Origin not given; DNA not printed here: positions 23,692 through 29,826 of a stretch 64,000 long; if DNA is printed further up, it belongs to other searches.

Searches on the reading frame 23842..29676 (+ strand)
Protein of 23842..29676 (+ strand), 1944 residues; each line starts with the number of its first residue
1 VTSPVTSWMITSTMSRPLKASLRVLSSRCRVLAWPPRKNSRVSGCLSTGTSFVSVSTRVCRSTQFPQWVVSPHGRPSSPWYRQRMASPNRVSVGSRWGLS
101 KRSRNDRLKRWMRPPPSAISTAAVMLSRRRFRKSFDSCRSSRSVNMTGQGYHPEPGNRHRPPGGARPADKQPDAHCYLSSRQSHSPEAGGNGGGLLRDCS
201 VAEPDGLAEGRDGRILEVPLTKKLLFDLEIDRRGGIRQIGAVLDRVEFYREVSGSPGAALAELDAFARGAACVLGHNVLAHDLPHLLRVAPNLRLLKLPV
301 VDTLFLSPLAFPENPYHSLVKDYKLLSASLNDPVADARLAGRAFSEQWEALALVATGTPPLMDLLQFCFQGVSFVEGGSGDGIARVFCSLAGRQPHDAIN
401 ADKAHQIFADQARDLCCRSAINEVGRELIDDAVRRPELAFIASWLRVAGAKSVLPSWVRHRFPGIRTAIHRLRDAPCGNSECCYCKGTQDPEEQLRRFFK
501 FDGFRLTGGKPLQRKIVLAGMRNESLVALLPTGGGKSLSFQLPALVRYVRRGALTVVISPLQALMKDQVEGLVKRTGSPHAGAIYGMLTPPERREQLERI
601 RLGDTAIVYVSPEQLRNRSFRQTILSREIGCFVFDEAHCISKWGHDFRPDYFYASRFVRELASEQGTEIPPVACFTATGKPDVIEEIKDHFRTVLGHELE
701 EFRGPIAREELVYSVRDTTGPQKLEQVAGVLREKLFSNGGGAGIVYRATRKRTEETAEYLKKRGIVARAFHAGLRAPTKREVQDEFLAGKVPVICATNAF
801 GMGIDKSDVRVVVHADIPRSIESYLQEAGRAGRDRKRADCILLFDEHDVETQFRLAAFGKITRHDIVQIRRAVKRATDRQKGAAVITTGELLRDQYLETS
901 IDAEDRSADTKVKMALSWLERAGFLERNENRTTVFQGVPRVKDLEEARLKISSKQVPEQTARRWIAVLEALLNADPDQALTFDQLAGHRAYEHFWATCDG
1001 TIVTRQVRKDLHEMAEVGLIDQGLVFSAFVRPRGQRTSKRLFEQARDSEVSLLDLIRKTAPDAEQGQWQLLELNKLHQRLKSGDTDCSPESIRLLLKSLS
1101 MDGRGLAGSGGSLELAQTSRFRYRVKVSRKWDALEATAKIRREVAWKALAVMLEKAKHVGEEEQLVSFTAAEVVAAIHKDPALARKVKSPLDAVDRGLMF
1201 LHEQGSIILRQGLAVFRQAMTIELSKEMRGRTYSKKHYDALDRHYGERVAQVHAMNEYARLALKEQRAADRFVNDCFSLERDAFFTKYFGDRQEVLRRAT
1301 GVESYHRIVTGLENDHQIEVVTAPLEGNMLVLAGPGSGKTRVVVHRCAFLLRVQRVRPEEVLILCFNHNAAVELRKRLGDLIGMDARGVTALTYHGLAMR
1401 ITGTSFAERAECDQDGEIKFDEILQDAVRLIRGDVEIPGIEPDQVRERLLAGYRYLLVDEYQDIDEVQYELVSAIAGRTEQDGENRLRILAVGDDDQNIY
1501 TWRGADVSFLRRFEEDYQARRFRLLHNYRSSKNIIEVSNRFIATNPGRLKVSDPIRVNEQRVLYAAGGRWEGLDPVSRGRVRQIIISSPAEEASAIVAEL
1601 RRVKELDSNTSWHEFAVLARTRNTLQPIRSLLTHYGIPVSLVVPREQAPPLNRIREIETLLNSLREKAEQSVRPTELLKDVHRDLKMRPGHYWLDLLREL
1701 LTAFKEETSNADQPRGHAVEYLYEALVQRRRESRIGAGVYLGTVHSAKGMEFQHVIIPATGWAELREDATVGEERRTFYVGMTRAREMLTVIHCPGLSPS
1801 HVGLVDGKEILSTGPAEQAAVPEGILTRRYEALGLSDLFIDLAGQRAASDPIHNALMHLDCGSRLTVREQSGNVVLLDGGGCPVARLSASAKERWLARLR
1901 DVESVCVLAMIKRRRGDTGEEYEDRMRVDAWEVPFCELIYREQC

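Call 90: search_protein_families(library=pfam, proteins=[window:23842-29676:+], max_evalue=0.0001)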
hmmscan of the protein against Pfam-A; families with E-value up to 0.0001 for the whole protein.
window:23842-29676:+ (1944 aa): 6 families
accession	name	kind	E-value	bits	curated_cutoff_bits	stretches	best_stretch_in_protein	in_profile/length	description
PF00580.27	UvrD-helicase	-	5.9e-43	147.9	23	2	1411-1518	179-271/271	UvrD/REP helicase N-terminal domain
PF00270.35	DEAD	-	1.1e-26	93.9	26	1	511-685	2-165/167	DEAD/DEAH box helicase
PF13245.12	AAA_19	-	1.2e-23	84.3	25.1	1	1320-1501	4-132/134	AAA domain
PF13361.12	UvrD_C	-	4.8e-23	82.6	25.6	2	1672-1794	231-348/350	UvrD-like helicase C-terminal domain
PF00271.37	Helicase_C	-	2e-20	73.5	23.5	1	733-834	8-109/110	Helicase conserved C-terminal domain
PF13538.12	UvrD_C_2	-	8.3e-10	38.8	27.4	1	1739-1792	2-52/52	UvrD-like helicase C-terminal domain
